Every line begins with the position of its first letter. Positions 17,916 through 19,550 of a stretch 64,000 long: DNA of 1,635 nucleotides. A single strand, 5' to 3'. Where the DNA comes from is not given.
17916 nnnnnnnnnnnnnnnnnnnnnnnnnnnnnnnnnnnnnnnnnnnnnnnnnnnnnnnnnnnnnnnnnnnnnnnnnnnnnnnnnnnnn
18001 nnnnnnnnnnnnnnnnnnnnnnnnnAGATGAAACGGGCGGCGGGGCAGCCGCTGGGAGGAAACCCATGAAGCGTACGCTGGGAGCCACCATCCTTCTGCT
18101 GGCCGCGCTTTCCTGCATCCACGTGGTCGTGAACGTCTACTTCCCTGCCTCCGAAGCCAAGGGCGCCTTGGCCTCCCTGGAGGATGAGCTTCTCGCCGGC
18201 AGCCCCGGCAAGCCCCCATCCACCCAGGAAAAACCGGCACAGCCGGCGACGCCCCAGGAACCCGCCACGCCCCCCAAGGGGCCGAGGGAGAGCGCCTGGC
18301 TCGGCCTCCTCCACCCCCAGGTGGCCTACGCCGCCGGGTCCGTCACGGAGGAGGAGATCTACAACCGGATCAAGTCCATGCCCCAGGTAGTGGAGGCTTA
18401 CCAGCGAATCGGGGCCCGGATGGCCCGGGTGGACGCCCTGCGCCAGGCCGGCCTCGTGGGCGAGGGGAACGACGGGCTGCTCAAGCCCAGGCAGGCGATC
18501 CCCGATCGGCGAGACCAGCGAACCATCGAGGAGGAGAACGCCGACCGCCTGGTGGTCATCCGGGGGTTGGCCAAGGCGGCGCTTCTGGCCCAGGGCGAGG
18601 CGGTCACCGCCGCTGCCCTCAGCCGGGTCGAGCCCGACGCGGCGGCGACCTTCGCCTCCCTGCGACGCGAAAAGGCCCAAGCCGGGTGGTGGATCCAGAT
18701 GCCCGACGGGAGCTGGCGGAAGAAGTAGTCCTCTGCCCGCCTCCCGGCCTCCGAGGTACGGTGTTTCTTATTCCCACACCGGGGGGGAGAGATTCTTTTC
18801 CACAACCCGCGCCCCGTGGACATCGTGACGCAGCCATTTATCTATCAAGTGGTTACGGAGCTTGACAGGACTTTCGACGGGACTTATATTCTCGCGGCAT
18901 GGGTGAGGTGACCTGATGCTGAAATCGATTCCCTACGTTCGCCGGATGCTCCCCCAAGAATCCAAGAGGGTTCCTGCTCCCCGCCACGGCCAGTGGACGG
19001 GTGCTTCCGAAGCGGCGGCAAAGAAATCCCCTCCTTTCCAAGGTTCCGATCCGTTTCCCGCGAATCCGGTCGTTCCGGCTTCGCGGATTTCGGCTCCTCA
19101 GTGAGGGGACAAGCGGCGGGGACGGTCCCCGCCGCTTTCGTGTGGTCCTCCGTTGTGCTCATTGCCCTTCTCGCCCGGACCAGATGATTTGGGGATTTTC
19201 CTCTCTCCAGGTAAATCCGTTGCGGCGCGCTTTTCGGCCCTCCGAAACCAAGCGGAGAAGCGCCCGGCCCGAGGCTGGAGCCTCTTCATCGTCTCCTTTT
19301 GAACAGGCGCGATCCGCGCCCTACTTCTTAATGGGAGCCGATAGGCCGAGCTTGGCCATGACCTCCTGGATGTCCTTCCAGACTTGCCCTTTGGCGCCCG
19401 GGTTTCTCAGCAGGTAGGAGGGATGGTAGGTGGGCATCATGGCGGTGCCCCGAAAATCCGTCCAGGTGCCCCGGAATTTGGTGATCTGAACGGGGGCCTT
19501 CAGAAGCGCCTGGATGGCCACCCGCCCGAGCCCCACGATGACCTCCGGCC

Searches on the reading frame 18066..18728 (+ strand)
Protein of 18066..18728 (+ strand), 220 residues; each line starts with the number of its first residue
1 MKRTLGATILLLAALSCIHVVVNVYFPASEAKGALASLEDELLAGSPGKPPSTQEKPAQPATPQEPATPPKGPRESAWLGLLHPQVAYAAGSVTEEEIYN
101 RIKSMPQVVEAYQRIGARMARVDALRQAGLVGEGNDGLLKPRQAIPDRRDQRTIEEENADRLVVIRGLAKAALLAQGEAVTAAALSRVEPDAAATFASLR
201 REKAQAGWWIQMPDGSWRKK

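Call 12: find_encoding_contigs(protein=window:18066-18728:+, flank=3000, max_places=10)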
Protein window:18066-18728:+ (220 aa): no gene with exactly this product is on record in the collection.

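Call 13: search_protein_families(library=pfam, proteins=[window:18066-18728:+], max_evalue=0.01)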
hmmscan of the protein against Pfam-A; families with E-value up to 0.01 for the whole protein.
window:18066-18728:+ (220 aa): 1 family
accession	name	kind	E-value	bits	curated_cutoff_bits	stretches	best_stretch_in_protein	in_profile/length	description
PF07027.17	DUF1318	-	5.7e-13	49.6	27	1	117-220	3-92/92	Protein of unknown function (DUF1318)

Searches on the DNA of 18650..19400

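Call 4: search_rna_families(source=window, start=18650, end=19400, threshold=evalue, max_evalue=10, show_alignments=3)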
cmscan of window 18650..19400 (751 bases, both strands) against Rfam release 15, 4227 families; matches with E-value up to 10: 9.
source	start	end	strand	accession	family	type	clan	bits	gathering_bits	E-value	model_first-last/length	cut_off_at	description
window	19029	19109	+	RF00675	mir-145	Gene; miRNA;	-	17.9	50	0.35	1-86/86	no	mir-145 microRNA precursor family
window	19094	19140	-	RF02793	asR3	Gene; antisense;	-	17.6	46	2.3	1-57/57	no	Pyrobaculum asRNA3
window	19118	19182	-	RF02975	DUF3800-XI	Gene; sRNA;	-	16.6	37.8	0.39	1-48/48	no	DUF3800-XI RNA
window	18977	19042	-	RF02172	RFPL3-AS1_2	Gene; lncRNA;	-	16.2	40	0.14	1-71/71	no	RFPL3 antisense RNA 1 conserved region 2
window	19077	19136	+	RF01686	Acido-1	Gene; sRNA;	-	15.8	50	2.2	1-64/64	no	Acido-1 RNA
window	18908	18978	+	RF02301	TtnuCD25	Gene; snRNA; snoRNA; CD-box;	-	14.1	85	3.9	1-89/89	no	Tetrahymena snoRNA TtnuCD25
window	19112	19141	-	RF02657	sot2652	Gene; sRNA;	-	14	61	1.5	130-160/187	no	Sense overlapping transcript RNA 2652 (sot)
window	19109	19130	+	RF02975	DUF3800-XI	Gene; sRNA;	-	12.8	37.8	4.1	1-48/48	no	DUF3800-XI RNA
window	19073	19137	+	RF01855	Plant_SRP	Gene;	CL00003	10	105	2.5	1-305/305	no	Plant signal recognition particle RNA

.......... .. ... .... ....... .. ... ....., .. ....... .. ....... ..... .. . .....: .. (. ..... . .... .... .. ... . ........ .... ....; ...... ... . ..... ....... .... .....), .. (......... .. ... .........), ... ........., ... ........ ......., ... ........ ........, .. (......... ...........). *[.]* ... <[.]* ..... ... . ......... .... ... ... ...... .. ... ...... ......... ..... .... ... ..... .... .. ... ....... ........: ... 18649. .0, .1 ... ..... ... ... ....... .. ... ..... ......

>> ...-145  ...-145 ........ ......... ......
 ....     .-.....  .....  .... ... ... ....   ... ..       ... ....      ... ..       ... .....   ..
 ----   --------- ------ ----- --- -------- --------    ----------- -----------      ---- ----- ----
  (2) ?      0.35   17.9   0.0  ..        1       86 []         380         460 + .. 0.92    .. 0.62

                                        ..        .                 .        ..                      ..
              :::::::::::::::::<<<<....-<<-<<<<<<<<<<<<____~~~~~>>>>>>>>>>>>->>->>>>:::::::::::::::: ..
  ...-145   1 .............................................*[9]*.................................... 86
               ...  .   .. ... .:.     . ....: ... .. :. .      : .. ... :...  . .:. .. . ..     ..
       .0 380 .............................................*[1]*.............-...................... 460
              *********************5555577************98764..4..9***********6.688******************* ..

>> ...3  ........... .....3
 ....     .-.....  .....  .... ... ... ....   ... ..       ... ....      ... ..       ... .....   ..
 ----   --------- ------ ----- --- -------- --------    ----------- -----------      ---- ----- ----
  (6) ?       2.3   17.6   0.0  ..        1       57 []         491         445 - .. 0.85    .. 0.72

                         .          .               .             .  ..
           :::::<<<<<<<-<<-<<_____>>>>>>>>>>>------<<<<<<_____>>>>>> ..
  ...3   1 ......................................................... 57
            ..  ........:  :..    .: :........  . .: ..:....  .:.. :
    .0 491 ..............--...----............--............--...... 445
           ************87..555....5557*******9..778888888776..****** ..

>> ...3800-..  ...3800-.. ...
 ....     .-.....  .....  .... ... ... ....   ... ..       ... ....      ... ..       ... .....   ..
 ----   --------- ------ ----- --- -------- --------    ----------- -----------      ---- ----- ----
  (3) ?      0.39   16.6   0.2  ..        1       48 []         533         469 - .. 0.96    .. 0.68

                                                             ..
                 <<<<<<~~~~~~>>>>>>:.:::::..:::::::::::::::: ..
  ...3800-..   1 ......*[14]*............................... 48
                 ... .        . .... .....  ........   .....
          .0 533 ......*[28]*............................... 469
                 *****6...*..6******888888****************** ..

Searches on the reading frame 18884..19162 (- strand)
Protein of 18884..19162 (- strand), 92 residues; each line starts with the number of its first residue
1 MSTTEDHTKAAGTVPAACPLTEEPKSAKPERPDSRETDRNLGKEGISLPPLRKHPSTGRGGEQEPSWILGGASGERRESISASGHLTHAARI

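Call 13: search_protein_families(library=pfam, proteins=[window:18884-19162:-], max_evalue=0.01)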
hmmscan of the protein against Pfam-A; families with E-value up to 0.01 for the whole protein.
window:18884-19162:- (92 aa): 0 families
